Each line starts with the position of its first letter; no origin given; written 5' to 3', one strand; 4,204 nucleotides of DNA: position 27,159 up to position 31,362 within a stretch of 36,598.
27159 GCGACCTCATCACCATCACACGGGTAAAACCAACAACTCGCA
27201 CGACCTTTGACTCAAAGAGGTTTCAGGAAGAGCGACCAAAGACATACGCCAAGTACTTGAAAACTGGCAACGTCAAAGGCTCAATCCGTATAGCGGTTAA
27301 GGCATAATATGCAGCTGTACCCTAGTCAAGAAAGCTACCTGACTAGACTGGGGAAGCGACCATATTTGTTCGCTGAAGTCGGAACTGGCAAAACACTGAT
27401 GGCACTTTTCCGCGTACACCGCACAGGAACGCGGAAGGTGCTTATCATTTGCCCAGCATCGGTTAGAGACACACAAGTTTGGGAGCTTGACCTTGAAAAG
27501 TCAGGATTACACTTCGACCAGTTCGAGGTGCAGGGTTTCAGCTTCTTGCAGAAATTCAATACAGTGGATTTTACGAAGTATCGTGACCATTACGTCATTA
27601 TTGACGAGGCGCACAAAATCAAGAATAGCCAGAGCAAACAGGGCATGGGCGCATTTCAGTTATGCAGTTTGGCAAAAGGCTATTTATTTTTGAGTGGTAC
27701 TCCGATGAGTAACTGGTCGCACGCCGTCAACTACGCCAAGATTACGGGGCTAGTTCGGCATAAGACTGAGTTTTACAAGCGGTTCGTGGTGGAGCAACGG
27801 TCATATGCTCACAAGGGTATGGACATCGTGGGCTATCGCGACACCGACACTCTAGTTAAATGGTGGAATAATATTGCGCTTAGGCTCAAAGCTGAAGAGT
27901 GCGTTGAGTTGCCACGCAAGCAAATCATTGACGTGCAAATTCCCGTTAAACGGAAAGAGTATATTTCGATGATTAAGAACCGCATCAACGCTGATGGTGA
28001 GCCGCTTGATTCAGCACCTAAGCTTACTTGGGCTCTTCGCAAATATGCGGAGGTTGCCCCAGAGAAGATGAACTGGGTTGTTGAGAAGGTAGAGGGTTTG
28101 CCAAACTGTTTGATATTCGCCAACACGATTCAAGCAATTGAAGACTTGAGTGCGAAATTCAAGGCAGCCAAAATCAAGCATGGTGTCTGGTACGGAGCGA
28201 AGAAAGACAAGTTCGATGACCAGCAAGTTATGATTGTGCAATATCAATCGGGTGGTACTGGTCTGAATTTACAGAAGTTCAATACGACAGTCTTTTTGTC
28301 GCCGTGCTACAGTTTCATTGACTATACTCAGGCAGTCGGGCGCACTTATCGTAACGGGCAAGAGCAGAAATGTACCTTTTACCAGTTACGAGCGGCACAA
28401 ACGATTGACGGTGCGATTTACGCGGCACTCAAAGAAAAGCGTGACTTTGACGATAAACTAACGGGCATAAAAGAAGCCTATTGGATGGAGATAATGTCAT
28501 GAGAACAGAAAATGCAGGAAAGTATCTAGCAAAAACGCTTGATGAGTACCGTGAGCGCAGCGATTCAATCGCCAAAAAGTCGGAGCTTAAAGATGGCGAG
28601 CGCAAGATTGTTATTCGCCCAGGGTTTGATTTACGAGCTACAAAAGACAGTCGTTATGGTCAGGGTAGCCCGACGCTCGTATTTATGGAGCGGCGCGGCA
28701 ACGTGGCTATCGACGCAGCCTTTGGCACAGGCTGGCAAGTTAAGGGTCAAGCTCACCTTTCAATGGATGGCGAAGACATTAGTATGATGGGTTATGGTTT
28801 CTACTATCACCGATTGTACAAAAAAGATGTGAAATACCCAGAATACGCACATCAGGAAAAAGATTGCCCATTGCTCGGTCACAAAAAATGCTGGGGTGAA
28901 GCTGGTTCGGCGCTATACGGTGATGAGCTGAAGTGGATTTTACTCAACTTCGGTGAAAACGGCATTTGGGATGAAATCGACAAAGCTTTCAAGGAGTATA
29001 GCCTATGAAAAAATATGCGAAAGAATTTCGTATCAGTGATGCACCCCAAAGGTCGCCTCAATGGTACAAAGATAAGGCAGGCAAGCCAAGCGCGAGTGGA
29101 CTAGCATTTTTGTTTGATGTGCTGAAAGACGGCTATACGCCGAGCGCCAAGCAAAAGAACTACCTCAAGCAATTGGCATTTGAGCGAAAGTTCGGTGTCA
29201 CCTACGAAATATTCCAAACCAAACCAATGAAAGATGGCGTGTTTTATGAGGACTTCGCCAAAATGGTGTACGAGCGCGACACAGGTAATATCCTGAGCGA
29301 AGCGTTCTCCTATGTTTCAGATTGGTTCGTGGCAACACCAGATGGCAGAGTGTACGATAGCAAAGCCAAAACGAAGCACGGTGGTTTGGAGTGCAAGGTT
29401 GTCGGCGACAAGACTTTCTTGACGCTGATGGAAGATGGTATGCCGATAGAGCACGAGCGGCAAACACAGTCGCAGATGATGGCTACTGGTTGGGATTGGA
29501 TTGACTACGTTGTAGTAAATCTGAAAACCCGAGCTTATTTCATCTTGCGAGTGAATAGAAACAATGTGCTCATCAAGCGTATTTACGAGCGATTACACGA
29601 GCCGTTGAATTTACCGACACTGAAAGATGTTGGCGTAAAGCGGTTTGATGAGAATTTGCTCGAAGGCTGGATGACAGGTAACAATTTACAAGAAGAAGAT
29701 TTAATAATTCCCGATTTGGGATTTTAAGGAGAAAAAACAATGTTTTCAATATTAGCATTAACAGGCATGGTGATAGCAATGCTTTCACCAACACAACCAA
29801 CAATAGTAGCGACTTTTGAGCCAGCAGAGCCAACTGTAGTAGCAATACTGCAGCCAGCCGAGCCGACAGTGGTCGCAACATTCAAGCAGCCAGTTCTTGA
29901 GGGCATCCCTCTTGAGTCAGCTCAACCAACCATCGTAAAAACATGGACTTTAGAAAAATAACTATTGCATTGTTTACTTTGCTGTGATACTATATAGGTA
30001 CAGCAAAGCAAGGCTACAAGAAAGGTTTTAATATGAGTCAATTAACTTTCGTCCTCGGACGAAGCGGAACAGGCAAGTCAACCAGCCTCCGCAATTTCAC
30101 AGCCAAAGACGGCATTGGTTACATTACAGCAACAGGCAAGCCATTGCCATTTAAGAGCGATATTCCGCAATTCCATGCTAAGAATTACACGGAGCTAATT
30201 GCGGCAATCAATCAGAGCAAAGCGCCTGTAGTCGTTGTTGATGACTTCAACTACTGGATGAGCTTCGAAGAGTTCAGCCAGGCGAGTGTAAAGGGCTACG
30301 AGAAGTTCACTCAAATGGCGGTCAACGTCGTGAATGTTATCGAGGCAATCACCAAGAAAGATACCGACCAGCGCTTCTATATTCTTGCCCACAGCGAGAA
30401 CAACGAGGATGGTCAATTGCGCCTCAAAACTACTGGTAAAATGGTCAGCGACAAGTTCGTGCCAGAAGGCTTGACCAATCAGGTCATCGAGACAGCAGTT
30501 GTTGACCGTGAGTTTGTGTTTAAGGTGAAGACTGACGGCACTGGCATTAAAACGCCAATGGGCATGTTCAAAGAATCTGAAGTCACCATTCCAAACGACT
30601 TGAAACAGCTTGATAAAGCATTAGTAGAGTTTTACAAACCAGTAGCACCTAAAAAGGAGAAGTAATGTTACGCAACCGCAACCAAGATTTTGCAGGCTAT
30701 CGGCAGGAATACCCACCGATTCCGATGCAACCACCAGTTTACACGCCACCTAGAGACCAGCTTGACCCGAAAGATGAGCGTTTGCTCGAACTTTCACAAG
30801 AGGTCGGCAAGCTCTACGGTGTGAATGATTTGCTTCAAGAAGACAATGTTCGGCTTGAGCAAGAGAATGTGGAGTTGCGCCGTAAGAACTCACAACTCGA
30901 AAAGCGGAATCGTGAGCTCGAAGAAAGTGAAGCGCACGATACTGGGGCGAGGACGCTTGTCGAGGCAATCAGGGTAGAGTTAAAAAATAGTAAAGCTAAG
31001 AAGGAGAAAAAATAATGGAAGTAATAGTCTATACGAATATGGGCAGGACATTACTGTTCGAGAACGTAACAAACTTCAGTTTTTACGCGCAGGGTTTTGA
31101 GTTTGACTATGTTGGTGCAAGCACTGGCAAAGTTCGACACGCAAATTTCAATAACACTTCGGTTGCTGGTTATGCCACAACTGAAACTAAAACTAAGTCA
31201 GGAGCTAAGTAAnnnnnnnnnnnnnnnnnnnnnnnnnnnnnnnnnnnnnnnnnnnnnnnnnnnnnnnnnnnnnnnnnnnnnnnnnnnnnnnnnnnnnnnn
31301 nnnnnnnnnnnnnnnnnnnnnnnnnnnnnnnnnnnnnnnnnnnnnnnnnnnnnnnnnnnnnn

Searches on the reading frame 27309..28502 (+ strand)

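Call 9: search_protein_families(library=pfam, proteins=[window:27309-28502:+], max_evalue=0.01)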
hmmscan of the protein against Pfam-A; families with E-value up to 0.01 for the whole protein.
window:27309-28502:+ (397 aa): 4 families
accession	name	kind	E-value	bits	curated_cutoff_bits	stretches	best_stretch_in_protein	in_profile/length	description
PF00176.29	SNF2-rel_dom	-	2.3e-09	37.2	24.9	1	86-141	119-167/290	SNF2-related domain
PF00271.37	Helicase_C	-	1.6e-08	35.2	23.5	1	264-350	15-110/110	Helicase conserved C-terminal domain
PF04851.21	ResIII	-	1e-05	25.9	22.5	0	16-50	24-62/164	Type III restriction enzyme, res subunit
PF00270.35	DEAD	-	0.00013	22.2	26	0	17-50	16-54/167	DEAD/DEAH box helicase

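Call 10: search_protein_families(library=phrogs, proteins=[window:27309-28502:+], max_evalue=0.001)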
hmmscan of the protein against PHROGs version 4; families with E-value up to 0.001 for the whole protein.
window:27309-28502:+ (397 aa): 4 families
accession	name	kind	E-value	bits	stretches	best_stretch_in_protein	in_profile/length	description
phrog_62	-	DNA, RNA and nucleotide metabolism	4.6e-69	234.2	1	1-392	695-1140/1881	DNA helicase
phrog_16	-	DNA, RNA and nucleotide metabolism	7.2e-21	75.1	1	1-364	271-602/986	DNA helicase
phrog_11354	-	unknown function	1.2e-10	42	1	283-384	2-104/116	-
phrog_29996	-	unknown function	9.5e-09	34.7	1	305-382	1084-1161/1189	-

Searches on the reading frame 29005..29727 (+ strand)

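Call 9: search_protein_families(library=pfam, proteins=[window:29005-29727:+], max_evalue=0.01)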
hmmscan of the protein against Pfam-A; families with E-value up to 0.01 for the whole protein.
window:29005-29727:+ (240 aa): 1 family
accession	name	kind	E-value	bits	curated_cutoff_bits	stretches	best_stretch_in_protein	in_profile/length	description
PF09588.16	YqaJ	-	7.1e-11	43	22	1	19-163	1-149/150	YqaJ-like viral recombinase domain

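Call 10: search_protein_families(library=phrogs, proteins=[window:29005-29727:+], max_evalue=0.001)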
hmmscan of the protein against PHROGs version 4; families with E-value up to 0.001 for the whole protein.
window:29005-29727:+ (240 aa): 3 families
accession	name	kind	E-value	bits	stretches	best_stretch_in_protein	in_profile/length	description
phrog_149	-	DNA, RNA and nucleotide metabolism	1.8e-16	60.7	1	9-199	593-788/1242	exonuclease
phrog_434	-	DNA, RNA and nucleotide metabolism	6.5e-13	49.6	1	60-199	90-231/372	RecE-like recombination exonuclease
phrog_1990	-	DNA, RNA and nucleotide metabolism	0.00028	21.4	1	95-198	98-205/290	Cas4-domain exonuclease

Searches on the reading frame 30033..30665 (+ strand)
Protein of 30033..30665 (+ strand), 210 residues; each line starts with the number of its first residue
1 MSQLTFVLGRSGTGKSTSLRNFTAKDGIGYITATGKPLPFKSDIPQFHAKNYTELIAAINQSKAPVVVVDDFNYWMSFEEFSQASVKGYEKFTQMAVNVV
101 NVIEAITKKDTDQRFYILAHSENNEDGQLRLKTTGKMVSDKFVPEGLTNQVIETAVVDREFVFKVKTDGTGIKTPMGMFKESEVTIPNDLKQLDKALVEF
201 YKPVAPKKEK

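Call 9: search_protein_families(library=pfam, proteins=[window:30033-30665:+], max_evalue=0.01)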
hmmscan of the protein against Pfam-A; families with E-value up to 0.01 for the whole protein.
window:30033-30665:+ (210 aa): 5 families
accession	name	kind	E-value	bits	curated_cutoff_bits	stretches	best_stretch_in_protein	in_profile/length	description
PF00075.30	RNase_H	-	0.00042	20.9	25.8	1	19-123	13-125/141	RNase H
PF13401.12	AAA_22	-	0.00051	20.8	27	1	3-30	6-36/130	AAA domain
PF13191.12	AAA_16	-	0.0075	17.2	32.6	0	3-38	25-63/167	AAA ATPase domain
PF13481.12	AAA_25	-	0.009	16.1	27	0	38-93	117-166/195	AAA domain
PF00005.33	ABC_tran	-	0.0091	17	25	0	3-42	12-52/137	ABC transporter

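Call 10: search_protein_families(library=phrogs, proteins=[window:30033-30665:+], max_evalue=0.001)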
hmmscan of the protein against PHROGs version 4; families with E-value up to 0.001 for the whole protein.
window:30033-30665:+ (210 aa): 1 family
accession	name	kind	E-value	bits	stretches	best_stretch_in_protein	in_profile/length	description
phrog_2872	-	DNA, RNA and nucleotide metabolism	2.2e-53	182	1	1-202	1-212/219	Sak4-like ssDNA annealing protein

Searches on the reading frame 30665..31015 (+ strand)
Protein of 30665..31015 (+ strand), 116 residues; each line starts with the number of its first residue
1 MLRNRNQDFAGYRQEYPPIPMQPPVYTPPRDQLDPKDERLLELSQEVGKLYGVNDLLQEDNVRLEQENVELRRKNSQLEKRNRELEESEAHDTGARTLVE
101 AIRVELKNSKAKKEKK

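Call 9: search_protein_families(library=pfam, proteins=[window:30665-31015:+], max_evalue=0.01)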
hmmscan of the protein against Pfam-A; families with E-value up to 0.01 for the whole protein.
window:30665-31015:+ (116 aa): 1 family
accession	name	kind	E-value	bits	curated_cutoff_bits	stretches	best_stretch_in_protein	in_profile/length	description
PF05837.17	CENP-H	-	9.7e-05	22.7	29.9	1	28-112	79-169/202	Centromere protein H (CENP-H)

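Call 10: search_protein_families(library=phrogs, proteins=[window:30665-31015:+], max_evalue=0.001)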
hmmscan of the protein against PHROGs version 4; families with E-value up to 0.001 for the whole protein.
window:30665-31015:+ (116 aa): 1 family
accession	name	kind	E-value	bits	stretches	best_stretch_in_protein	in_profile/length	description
phrog_3671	-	unknown function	0.00014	23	1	54-89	45-80/87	-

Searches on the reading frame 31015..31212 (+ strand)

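Call 9: search_protein_families(library=pfam, proteins=[window:31015-31212:+], max_evalue=0.01)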
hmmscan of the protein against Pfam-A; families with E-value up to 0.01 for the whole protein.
window:31015-31212:+ (65 aa): 0 families

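Call 10: search_protein_families(library=phrogs, proteins=[window:31015-31212:+], max_evalue=0.001)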
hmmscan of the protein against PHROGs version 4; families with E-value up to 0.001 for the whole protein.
window:31015-31212:+ (65 aa): 2 families
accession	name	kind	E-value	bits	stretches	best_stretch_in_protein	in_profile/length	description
phrog_4960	-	unknown function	9.1e-19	68.1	1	1-58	5-62/63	-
phrog_33550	-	unknown function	2.5e-05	25.6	1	1-58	45-102/107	-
